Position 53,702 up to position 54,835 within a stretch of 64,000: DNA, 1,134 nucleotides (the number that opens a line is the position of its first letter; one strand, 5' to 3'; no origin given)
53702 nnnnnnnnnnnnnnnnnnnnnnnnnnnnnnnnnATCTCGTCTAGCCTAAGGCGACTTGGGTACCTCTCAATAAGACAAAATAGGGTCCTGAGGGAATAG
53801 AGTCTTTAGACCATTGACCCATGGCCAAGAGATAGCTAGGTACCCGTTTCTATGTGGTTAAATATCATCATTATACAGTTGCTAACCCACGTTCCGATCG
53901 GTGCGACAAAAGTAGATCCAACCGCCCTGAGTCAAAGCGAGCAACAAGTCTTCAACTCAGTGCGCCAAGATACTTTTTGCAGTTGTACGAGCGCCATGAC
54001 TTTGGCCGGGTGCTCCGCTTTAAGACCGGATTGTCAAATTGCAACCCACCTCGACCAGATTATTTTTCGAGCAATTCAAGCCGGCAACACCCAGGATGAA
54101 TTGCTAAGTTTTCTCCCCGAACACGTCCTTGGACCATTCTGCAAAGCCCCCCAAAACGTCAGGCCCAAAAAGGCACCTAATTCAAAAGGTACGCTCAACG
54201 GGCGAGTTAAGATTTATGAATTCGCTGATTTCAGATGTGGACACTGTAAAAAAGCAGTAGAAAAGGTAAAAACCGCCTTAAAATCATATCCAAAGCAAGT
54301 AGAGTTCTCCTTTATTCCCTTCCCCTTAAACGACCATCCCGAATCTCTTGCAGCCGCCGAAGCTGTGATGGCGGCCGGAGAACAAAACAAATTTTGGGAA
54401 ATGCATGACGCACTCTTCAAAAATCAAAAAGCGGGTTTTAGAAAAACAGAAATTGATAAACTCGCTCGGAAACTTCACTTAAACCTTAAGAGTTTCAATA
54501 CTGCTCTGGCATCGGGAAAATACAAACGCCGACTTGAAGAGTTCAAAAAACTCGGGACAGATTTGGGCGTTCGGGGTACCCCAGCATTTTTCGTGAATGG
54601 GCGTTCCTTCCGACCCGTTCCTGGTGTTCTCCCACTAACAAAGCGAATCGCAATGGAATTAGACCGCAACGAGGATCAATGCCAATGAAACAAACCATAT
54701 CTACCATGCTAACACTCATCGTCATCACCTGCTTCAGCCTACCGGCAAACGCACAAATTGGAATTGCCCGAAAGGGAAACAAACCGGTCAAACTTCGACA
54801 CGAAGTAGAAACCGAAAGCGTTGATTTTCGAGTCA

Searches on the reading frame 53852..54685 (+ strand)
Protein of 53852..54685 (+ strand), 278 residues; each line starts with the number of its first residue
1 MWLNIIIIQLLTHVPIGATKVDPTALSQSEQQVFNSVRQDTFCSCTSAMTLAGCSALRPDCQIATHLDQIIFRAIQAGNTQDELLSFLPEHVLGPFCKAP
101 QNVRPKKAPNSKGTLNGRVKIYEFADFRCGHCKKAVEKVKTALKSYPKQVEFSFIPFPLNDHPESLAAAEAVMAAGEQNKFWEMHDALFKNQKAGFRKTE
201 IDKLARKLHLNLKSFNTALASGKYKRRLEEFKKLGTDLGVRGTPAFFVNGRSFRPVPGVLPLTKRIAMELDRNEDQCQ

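Call 40: search_protein_families(library=pfam, proteins=[window:53852-54685:+], max_evalue=0.00001)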
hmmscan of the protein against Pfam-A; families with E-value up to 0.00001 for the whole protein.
window:53852-54685:+ (278 aa): 2 families
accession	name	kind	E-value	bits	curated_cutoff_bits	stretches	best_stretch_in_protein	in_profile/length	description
PF01323.26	DSBA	-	3.4e-24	86.1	25.6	1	121-255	2-176/191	DSBA-like thioredoxin domain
PF13462.12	Thioredoxin_4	-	7e-22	78.8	23.2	1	113-254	9-151/165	Thioredoxin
